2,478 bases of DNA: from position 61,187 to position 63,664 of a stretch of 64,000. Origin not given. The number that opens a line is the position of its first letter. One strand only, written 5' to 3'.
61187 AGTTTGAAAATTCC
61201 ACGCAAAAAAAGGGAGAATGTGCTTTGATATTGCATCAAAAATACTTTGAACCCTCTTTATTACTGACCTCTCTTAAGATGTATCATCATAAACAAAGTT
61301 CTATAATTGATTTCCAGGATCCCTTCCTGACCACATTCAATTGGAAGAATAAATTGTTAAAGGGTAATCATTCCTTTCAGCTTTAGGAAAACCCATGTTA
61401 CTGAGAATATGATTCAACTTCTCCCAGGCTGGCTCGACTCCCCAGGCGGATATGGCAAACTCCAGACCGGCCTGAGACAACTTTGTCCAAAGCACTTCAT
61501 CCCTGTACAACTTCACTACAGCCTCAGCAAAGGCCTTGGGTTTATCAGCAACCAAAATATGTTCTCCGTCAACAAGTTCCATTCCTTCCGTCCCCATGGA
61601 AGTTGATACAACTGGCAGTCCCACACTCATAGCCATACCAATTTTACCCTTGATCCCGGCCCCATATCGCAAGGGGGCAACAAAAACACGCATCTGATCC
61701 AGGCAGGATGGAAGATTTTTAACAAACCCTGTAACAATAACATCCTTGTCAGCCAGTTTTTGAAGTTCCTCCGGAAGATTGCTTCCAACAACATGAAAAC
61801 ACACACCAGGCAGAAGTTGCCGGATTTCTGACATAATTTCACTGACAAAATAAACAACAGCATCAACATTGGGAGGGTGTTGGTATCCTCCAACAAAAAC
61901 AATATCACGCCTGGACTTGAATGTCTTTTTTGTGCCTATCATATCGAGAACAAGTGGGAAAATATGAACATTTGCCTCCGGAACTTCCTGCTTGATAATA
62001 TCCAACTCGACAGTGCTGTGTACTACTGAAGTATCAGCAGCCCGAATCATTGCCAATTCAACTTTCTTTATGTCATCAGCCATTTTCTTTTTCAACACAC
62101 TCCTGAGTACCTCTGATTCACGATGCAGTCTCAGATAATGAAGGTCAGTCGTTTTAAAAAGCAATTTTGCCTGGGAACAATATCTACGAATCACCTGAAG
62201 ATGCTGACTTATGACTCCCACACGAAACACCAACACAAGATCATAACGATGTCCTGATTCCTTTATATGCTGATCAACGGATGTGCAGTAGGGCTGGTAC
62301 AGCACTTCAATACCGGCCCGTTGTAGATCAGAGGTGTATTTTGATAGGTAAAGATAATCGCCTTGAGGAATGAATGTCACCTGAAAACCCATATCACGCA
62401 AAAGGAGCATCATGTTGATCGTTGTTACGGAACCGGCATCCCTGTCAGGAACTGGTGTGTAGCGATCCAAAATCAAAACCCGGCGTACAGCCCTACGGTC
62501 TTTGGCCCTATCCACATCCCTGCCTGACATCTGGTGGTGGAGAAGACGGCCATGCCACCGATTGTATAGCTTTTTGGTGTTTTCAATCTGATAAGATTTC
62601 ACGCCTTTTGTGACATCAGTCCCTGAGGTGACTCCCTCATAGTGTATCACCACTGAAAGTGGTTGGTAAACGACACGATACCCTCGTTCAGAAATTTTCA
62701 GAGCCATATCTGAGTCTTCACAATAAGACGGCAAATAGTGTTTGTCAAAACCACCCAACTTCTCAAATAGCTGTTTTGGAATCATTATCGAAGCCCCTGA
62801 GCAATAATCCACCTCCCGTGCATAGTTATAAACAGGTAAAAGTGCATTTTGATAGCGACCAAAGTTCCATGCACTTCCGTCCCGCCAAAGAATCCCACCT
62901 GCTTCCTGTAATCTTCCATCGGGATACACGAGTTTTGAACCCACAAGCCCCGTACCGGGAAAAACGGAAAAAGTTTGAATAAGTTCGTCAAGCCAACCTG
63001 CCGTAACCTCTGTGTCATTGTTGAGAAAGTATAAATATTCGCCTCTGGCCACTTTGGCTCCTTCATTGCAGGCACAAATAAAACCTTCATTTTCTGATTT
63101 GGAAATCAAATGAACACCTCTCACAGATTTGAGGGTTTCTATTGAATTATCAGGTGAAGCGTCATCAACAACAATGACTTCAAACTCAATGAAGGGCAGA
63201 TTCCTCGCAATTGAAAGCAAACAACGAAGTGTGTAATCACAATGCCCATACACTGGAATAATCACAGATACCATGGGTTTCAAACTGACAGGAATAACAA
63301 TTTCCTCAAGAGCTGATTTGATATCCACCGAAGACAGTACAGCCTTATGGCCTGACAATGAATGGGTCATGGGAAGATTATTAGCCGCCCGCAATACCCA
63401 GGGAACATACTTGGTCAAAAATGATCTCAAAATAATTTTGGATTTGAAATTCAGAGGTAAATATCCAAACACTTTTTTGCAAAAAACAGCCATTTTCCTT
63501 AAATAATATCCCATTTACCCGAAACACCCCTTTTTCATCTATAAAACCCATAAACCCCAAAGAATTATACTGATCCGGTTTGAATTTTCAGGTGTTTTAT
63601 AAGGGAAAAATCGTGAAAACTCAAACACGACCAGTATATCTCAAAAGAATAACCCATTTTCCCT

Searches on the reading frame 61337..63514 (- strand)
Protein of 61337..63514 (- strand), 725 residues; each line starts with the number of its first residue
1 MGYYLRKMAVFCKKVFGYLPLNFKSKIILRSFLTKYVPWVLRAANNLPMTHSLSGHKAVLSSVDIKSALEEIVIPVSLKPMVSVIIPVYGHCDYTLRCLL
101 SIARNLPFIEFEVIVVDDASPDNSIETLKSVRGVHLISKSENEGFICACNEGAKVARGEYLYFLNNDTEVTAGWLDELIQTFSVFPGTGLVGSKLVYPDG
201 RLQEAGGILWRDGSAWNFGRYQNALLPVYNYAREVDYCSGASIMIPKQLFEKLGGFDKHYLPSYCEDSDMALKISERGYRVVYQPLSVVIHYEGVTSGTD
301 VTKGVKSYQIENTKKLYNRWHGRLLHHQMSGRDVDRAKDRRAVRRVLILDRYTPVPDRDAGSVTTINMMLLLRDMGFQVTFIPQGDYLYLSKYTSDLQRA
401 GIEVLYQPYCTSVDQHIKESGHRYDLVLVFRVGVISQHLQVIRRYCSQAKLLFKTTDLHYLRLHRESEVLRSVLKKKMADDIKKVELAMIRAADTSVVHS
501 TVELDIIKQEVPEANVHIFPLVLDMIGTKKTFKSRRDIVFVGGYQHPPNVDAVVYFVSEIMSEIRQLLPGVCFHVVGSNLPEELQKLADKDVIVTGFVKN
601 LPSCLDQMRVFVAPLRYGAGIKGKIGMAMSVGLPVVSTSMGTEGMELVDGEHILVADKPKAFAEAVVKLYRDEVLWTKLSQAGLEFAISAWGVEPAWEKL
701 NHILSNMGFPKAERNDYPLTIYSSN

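Call 47: search_protein_families(library=pfam, proteins=[window:61337-63514:-], max_evalue=0.00001)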
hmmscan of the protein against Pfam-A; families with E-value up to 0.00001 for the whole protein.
window:61337-63514:- (725 aa): 7 families
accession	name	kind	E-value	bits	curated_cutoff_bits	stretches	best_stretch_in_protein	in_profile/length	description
PF13692.12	Glyco_trans_1_4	-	1.1e-27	97.5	27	1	536-672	2-142/142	Glycosyl transferases group 1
PF00535.33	Glycos_transf_2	-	1.9e-25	90.2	23.3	1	83-218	1-132/168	Glycosyl transferase family 2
PF10111.15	Glyco_tranf_2_2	-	3.4e-13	50.1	27.3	1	83-294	1-217/276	Glycosyltransferase like family 2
PF13641.12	Glyco_tranf_2_3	-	4.2e-10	40.5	27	1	80-295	1-215/230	Glycosyltransferase like family 2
PF00534.26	Glycos_transf_1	-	1e-08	35.3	26.4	1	534-683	14-169/172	Glycosyl transferases group 1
PF13506.12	Glyco_transf_21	-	8.9e-07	29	21.7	1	146-285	19-148/174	Glycosyl transferase family 21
PF13632.12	Glyco_trans_2_3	-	7.4e-06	26.3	27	0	162-310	3-129/198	Glycosyl transferase family group 2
